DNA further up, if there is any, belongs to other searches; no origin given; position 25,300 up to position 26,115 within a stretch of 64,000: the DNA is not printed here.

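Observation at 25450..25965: Orphan MurD C-terminal-domain paralog inserted between murD and ftsW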

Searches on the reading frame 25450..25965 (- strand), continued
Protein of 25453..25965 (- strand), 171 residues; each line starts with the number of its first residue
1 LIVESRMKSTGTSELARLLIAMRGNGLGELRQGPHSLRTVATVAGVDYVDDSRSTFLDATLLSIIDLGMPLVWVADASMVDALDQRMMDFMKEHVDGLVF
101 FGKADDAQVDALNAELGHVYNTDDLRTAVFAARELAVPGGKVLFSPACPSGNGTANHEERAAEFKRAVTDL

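Call 58: find_homologous_proteins(query=A4, max_evalue=1e-20)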
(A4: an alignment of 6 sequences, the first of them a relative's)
Query A4 (6 sequences) (182 aa, profile of the alignment): 4394 proteins with E <= 1e-20 among 6046 candidates; the best 120 are listed.
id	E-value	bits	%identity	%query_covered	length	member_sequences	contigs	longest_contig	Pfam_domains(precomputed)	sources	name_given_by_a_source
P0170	1.9e-82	293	100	100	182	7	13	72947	PF02875.27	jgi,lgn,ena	jgi:UDP-N-acetylmuramoylalanine--D-glutamate ligase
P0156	6.9e-81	288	42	100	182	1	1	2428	PF02875.27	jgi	jgi:UDP-N-acetylmuramoylalanine--D-glutamate ligase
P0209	1.3e-78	281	42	100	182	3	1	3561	PF02875.27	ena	-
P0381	1.3e-77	277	57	100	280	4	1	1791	PF02875.27,PF08245.19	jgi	jgi:UDP-N-acetylmuramoylalanine--D-glutamate ligase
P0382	8.9e-77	275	55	100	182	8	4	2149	PF02875.27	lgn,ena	-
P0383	1.2e-76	274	56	100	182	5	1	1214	PF02875.27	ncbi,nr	ncbi:MAG TPA: cyanophycin synthetase, partial [Bacteroidia bacterium]|nr:cyanophycin synthetase [Bac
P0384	1.4e-76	274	50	100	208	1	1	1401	PF02875.27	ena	-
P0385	4.3e-76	272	48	100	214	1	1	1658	PF02875.27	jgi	jgi:UDP-N-acetylmuramoylalanine--D-glutamate ligase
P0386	4.4e-76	272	55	100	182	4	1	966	PF02875.27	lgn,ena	-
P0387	5.1e-76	272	52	100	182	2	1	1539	PF02875.27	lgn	-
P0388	8.6e-76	271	57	100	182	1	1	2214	PF02875.27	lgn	-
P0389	9.1e-76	271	53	100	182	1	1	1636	PF02875.27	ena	-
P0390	1.1e-75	271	58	98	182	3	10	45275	PF02875.27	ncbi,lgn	ncbi:MAG: glutamate ligase domain-containing protein [Omnitrophica WOR_2 bacterium]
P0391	1.2e-75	271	77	100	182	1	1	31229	PF02875.27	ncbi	ncbi:MAG: hypothetical protein V1733_09955 [bacterium]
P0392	1.6e-75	271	57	100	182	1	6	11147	PF02875.27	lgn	-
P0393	1.8e-75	270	59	100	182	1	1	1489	PF02875.27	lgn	-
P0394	1.8e-75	270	57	100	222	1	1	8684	PF02875.27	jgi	jgi:UDP-N-acetylmuramoylalanine--D-glutamate ligase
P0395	2.2e-75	270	60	100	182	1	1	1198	PF02875.27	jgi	jgi:UDP-N-acetylmuramoylalanine--D-glutamate ligase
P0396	2.3e-75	270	58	100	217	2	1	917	PF02875.27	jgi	jgi:UDP-N-acetylmuramoylalanine--D-glutamate ligase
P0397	2.5e-75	270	54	100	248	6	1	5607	PF02875.27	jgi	-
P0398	2.5e-75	270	53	100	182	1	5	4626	PF02875.27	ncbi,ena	-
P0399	2.6e-75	270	55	100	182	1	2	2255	PF02875.27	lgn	-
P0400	3.4e-75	270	55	100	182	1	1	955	PF02875.27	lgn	-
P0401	4.7e-75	269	57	100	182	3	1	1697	PF02875.27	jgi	jgi:UDP-N-acetylmuramoylalanine--D-glutamate ligase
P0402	4.7e-75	269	56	100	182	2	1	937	PF02875.27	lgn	-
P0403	4.7e-75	269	55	100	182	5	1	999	PF02875.27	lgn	-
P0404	4.7e-75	269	55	100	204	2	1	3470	PF02875.27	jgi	jgi:UDP-N-acetylmuramoylalanine--D-glutamate ligase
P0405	6.7e-75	269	57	100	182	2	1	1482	PF02875.27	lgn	-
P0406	7.8e-75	268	53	100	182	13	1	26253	PF02875.27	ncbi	-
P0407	7.8e-75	268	58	100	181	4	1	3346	PF02875.27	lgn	-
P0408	7.9e-75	268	53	100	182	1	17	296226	PF02875.27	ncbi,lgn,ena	-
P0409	8.9e-75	268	54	100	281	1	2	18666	PF02875.27,PF08245.19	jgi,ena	jgi:UDP-N-acetylmuramoylalanine--D-glutamate ligase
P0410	9.3e-75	268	50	100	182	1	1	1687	PF02875.27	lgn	-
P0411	1.1e-74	268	55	100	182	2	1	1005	PF02875.27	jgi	-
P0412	1.2e-74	268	53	100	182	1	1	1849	PF02875.27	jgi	-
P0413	1.3e-74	268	55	100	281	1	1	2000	PF02875.27,PF08245.19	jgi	jgi:UDP-N-acetylmuramoylalanine--D-glutamate ligase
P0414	1.3e-74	268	53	100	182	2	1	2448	PF02875.27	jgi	jgi:UDP-N-acetylmuramoylalanine--D-glutamate ligase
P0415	1.3e-74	268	54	100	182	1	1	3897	PF02875.27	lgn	-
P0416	1.4e-74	267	56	100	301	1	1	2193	PF02875.27,PF08245.19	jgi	jgi:UDP-N-acetylmuramoylalanine--D-glutamate ligase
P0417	1.7e-74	267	55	98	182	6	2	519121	PF02875.27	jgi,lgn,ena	-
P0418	1.8e-74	267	57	100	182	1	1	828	PF02875.27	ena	-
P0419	1.9e-74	267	54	100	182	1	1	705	PF02875.27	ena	-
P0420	2.1e-74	267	54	100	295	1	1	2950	PF02875.27,PF08245.19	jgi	jgi:UDP-N-acetylmuramoylalanine--D-glutamate ligase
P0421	2.3e-74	267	56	100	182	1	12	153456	PF02875.27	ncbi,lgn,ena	-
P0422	2.4e-74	267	53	97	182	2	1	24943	PF02875.27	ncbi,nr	ncbi:MAG: cyanophycin synthetase [Bacteroidota bacterium]|nr:cyanophycin synthetase [Bacteroidota ba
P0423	2.4e-74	267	54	100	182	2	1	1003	PF02875.27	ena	-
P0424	2.7e-74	267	55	100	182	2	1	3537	PF02875.27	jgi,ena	-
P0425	2.8e-74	267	56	100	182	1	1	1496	PF02875.27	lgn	-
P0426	2.8e-74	266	55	100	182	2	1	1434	PF02875.27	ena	-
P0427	3.2e-74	266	52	100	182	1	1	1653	PF02875.27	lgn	-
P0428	3.2e-74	266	56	100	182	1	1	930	PF02875.27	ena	-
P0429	3.3e-74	266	54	100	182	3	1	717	PF02875.27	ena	-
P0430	3.3e-74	266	57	100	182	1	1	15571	PF02875.27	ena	-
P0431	3.3e-74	266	50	100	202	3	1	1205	PF02875.27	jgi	jgi:UDP-N-acetylmuramoylalanine--D-glutamate ligase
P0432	3.4e-74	266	57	100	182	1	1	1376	PF02875.27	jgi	jgi:UDP-N-acetylmuramoylalanine--D-glutamate ligase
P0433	3.5e-74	266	55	100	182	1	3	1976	PF02875.27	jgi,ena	-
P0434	3.8e-74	266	56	100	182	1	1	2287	PF02875.27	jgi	-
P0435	4.6e-74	266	53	100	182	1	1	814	PF02875.27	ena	-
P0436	5.1e-74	266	53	100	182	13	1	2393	PF02875.27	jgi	-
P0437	5.4e-74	266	55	100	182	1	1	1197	PF02875.27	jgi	-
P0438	5.5e-74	266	53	100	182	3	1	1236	PF02875.27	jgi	jgi:UDP-N-acetylmuramoylalanine--D-glutamate ligase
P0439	5.6e-74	266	53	100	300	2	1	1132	PF02875.27,PF08245.19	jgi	jgi:UDP-N-acetylmuramoylalanine--D-glutamate ligase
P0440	6.8e-74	265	52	100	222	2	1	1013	PF02875.27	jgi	jgi:UDP-N-acetylmuramoylalanine--D-glutamate ligase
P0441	7.1e-74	265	50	100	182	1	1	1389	PF02875.27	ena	-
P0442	7.6e-74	265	53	100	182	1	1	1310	PF02875.27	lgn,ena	-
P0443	7.6e-74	265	55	100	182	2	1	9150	PF02875.27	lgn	-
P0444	8.2e-74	265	54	100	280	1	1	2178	PF02875.27,PF08245.19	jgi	jgi:UDP-N-acetylmuramoylalanine--D-glutamate ligase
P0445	8.7e-74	265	55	100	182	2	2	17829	PF02875.27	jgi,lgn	jgi:UDP-N-acetylmuramoylalanine--D-glutamate ligase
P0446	9.4e-74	265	55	100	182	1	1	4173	PF02875.27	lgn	-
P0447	9.4e-74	265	52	100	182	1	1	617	PF02875.27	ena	-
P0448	9.6e-74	265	55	100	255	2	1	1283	PF02875.27,PF08245.19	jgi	-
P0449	9.6e-74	265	53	100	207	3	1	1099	PF02875.27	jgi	jgi:UDP-N-acetylmuramoylalanine--D-glutamate ligase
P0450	9.9e-74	265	53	100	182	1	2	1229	PF02875.27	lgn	-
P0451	1.0e-73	265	54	100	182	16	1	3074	PF02875.27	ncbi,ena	-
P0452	1.1e-73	265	54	100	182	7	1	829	PF02875.27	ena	-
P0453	1.1e-73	265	56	100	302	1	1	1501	PF02875.27,PF08245.19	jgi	jgi:UDP-N-acetylmuramoylalanine--D-glutamate ligase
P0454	1.1e-73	265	55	100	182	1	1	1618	PF02875.27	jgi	jgi:UDP-N-acetylmuramoylalanine--D-glutamate ligase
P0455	1.1e-73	265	53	100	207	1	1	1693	PF02875.27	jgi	jgi:UDP-N-acetylmuramoylalanine--D-glutamate ligase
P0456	1.2e-73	264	51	100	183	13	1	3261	PF02875.27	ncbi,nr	ncbi:MAG: UDP-N-acetylmuramoyl-L-alanine--D-glutamate ligase, partial [Bacteroidales bacterium]|nr:U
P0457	1.2e-73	264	50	100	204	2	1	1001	PF02875.27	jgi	jgi:UDP-N-acetylmuramoylalanine--D-glutamate ligase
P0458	1.3e-73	264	54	100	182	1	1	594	PF02875.27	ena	-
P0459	1.3e-73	264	52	100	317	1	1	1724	PF02875.27,PF08245.19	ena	-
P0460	1.3e-73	264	54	100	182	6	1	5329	PF02875.27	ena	-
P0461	1.3e-73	264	54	100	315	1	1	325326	PF02875.27,PF08245.19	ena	-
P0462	1.3e-73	264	54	100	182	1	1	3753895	PF02875.27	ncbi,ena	-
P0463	1.4e-73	264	53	100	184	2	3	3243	PF02875.27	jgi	jgi:UDP-N-acetylmuramoylalanine--D-glutamate ligase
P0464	1.4e-73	264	53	100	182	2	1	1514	PF02875.27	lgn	-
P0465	1.5e-73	264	53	100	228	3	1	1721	PF02875.27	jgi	jgi:UDP-N-acetylmuramoylalanine--D-glutamate ligase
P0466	1.5e-73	264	53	100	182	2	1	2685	PF02875.27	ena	-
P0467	1.6e-73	264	54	100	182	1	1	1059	PF02875.27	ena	-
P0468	1.6e-73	264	53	99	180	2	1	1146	PF02875.27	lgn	-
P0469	1.6e-73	264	55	100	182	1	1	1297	PF02875.27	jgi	-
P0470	1.6e-73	264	53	100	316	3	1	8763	PF02875.27,PF08245.19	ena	-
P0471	1.7e-73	264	54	100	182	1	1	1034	PF02875.27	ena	-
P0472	1.9e-73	264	52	100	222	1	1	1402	PF02875.27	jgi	jgi:UDP-N-acetylmuramoylalanine--D-glutamate ligase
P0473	2.0e-73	264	54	100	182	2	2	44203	PF02875.27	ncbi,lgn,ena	-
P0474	2.1e-73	264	52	100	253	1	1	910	PF02875.27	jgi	-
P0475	2.1e-73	264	53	100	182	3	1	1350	PF02875.27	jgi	jgi:UDP-N-acetylmuramoylalanine--D-glutamate ligase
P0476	2.2e-73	264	54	100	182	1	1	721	PF02875.27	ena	-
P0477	2.2e-73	264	53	100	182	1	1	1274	PF02875.27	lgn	-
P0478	2.2e-73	264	50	100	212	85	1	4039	PF02875.27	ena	-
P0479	2.2e-73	264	55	100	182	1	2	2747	PF02875.27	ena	-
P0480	2.3e-73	264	52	100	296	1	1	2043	PF02875.27,PF08245.19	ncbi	ncbi:MAG: UDP-N-acetylmuramoyl-L-alanine--D-glutamate ligase, partial [Bacteroidales bacterium]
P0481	2.3e-73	264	53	100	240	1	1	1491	PF02875.27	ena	-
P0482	2.4e-73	263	56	100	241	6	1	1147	PF02875.27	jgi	jgi:UDP-N-acetylmuramoylalanine--D-glutamate ligase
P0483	2.5e-73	263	55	100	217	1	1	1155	PF02875.27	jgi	jgi:UDP-N-acetylmuramoylalanine--D-glutamate ligase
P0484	2.6e-73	263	55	100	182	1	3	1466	PF02875.27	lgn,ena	-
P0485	2.7e-73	263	55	100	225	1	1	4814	PF02875.27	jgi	jgi:UDP-N-acetylmuramoylalanine--D-glutamate ligase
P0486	2.7e-73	263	57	100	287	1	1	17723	PF02875.27,PF08245.19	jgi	jgi:UDP-N-acetylmuramoylalanine--D-glutamate ligase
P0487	2.8e-73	263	52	100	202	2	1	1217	PF02875.27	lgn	-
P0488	3.1e-73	263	52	100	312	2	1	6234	PF02875.27,PF08245.19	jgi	jgi:UDP-N-acetylmuramoylalanine--D-glutamate ligase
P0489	3.1e-73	263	58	100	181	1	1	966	PF02875.27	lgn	-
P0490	3.2e-73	263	52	100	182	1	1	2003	PF02875.27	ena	-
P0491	3.3e-73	263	54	100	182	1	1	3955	PF02875.27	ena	-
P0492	3.4e-73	263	54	100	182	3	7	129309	PF02875.27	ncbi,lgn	-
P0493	3.4e-73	263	57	100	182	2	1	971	PF02875.27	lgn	-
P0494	3.6e-73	263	55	100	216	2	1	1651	PF02875.27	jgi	jgi:UDP-N-acetylmuramoylalanine--D-glutamate ligase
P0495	3.6e-73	263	54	100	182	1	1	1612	PF02875.27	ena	-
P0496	4.0e-73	263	54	100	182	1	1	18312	PF02875.27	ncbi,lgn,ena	-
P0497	4.2e-73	263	53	100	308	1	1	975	PF02875.27,PF08245.19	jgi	jgi:UDP-N-acetylmuramoylalanine--D-glutamate ligase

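Call 60: find_encoding_contigs(protein=P0417, flank=5000, max_places=2)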
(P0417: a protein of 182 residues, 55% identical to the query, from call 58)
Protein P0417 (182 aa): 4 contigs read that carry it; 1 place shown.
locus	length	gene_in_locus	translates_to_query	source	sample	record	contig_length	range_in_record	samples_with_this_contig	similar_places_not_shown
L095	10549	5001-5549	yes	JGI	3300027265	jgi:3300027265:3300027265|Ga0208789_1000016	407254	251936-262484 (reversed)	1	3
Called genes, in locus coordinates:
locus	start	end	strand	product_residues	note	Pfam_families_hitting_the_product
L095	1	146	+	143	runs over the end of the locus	PF19579:FtsL_2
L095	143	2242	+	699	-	PF03717:PBP_dimer (weak), PF00905:Transpeptidase, PF03793:PASTA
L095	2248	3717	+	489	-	PF01225:Mur_ligase, PF08245:Mur_ligase_M, PF02875:Mur_ligase_C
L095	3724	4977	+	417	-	PF10555:MraY_sig1 (weak), PF00953:Glycos_transf_4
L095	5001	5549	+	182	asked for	PF02875:Mur_ligase_C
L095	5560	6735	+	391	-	PF01098:FTSW_RODA_SPOVE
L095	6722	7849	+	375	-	PF03033:Glyco_transf_28, PF04101:Glyco_tran_28_C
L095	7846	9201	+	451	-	PF01225:Mur_ligase, PF08245:Mur_ligase_M, PF02875:Mur_ligase_C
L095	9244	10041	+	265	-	-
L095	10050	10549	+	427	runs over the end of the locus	PF11104:PilM_2 (faint), PF02491:SHS2_FTSA, PF06723:MreB_Mbl, PF06277:EutA, PF14450:FtsA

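Call 61: find_encoding_contigs(protein=P0462, flank=5000, max_places=1)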
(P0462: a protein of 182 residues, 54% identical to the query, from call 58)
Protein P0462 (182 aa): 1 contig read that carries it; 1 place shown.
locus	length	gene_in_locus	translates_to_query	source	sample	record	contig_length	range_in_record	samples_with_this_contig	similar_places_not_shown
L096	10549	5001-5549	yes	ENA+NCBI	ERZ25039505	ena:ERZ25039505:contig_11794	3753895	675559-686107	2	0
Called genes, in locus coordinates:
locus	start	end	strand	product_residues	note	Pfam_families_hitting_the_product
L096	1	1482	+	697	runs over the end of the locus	PF03717:PBP_dimer, PF00905:Transpeptidase, PF03793:PASTA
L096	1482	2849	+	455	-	PF01225:Mur_ligase, PF08245:Mur_ligase_M, PF02875:Mur_ligase_C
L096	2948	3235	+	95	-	-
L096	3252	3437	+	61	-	-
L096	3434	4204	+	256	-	PF00953:Glycos_transf_4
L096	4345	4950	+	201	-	PF08245:Mur_ligase_M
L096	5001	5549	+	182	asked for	PF02875:Mur_ligase_C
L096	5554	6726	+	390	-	PF01098:FTSW_RODA_SPOVE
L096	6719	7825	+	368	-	PF03033:Glyco_transf_28, PF04101:Glyco_tran_28_C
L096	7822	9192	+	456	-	PF01225:Mur_ligase, PF08245:Mur_ligase_M, PF02875:Mur_ligase_C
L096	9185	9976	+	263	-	-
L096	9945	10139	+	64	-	-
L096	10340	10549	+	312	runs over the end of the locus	PF02491:SHS2_FTSA, PF00012:HSP70 (faint), PF06277:EutA, PF06723:MreB_Mbl, PF11104:PilM_2 (weak), PF14450:FtsA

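Call 67: find_encoding_contigs(protein=window:25450-25947:-, flank=1000, max_places=3)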
Protein window:25450-25947:- (165 aa): 23 contigs read that carry it; 3 places shown.
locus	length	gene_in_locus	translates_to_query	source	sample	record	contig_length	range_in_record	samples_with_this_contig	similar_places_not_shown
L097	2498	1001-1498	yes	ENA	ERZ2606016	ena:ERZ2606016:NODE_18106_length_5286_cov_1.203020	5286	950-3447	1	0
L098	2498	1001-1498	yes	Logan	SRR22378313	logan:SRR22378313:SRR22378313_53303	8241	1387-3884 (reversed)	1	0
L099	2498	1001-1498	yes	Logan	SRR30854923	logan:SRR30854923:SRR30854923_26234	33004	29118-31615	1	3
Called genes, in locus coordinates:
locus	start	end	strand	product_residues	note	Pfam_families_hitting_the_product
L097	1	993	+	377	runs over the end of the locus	PF08245:Mur_ligase_M, PF02875:Mur_ligase_C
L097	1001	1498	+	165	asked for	-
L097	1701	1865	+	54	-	-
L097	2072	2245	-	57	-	-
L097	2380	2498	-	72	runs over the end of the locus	-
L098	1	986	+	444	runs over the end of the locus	PF21377:MurD_N (faint), PF21799:MurD-like_N (weak), PF08245:Mur_ligase_M, PF02875:Mur_ligase_C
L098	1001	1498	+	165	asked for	-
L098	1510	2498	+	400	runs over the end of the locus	PF01098:FTSW_RODA_SPOVE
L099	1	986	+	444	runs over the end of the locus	PF21377:MurD_N (faint), PF21799:MurD-like_N (weak), PF08245:Mur_ligase_M, PF02875:Mur_ligase_C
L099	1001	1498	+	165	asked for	-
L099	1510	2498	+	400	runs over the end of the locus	PF01098:FTSW_RODA_SPOVE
